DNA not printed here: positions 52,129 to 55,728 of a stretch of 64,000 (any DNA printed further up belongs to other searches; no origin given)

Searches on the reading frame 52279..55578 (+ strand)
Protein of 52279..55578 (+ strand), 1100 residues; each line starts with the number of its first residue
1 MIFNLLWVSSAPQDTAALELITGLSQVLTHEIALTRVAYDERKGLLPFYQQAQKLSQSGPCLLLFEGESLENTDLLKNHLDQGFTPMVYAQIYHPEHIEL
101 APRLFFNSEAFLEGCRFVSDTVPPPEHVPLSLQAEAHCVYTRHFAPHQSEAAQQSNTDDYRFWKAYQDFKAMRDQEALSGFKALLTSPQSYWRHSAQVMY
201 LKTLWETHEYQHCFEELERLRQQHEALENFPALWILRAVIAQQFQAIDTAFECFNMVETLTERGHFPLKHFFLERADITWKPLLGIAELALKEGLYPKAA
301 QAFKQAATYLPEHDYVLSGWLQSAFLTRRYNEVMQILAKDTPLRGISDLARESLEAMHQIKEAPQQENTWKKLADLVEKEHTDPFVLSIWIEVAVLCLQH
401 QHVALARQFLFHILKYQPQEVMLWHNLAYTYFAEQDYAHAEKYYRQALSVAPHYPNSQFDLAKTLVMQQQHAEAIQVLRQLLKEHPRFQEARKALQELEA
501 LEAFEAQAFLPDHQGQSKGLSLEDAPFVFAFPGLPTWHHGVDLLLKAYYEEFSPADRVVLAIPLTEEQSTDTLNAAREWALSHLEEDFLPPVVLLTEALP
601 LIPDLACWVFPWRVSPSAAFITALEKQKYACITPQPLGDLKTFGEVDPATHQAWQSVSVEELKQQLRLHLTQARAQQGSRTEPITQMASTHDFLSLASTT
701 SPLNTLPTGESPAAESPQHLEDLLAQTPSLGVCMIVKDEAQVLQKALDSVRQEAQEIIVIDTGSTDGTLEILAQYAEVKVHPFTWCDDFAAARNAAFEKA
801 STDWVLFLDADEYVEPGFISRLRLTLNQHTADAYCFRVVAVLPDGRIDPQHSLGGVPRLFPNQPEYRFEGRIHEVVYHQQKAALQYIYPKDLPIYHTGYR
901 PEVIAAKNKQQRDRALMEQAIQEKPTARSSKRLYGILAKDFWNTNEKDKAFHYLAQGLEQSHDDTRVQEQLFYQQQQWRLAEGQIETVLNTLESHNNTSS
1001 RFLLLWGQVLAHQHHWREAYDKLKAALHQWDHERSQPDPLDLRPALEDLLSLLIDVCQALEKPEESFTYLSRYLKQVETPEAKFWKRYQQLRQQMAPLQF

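Call 48: search_protein_families(library=pfam, proteins=[window:52279-55578:+], max_evalue=0.00001)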
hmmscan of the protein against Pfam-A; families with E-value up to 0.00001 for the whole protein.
window:52279-55578:+ (1100 aa): 13 families
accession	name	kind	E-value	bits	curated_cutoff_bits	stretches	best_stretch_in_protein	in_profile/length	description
PF00535.33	Glycos_transf_2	-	2e-26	93.4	23.3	1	732-873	2-148/168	Glycosyl transferase family 2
PF14559.12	TPR_19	-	2.2e-14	54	25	1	432-496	2-66/68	Tetratricopeptide repeat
PF13428.12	TPR_14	-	1.5e-13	50.4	23.5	0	456-497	2-43/44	Tetratricopeptide repeat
PF07719.23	TPR_2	-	2.3e-11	43.3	27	1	423-453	3-33/34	Tetratricopeptide repeat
PF13704.12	Glyco_tranf_2_4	-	3.8e-10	40.6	27.5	1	737-814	1-84/98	Glycosyl transferase family 2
PF00515.34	TPR_1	-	2.1e-09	37.3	27.8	1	423-454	3-34/34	Tetratricopeptide repeat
PF25063.1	ARM_TT21_C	-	1.1e-08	35.6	35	1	355-493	63-202/209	Tetratricopeptide repeat protein 21 C-terminal ARM domain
PF13181.12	TPR_8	-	2.9e-08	33.7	25.7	0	423-453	3-33/34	Tetratricopeptide repeat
PF10111.15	Glyco_tranf_2_2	-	9.9e-08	32.2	27.3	1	747-816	20-96/276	Glycosyltransferase like family 2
PF13424.12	TPR_12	-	1.1e-07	32.3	30.1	1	422-482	4-72/77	Tetratricopeptide repeat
PF23914.1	TPR_CcmH_CycH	-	1.2e-07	32.2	42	0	414-507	43-135/158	Cytochrome c-type biogenesis protein H TPR domain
PF13431.12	TPR_17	-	1.9e-06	28.1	24.4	0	443-476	1-34/34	Tetratricopeptide repeat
PF13432.12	TPR_16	-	3.1e-06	28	32.7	1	427-486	3-62/65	Tetratricopeptide repeat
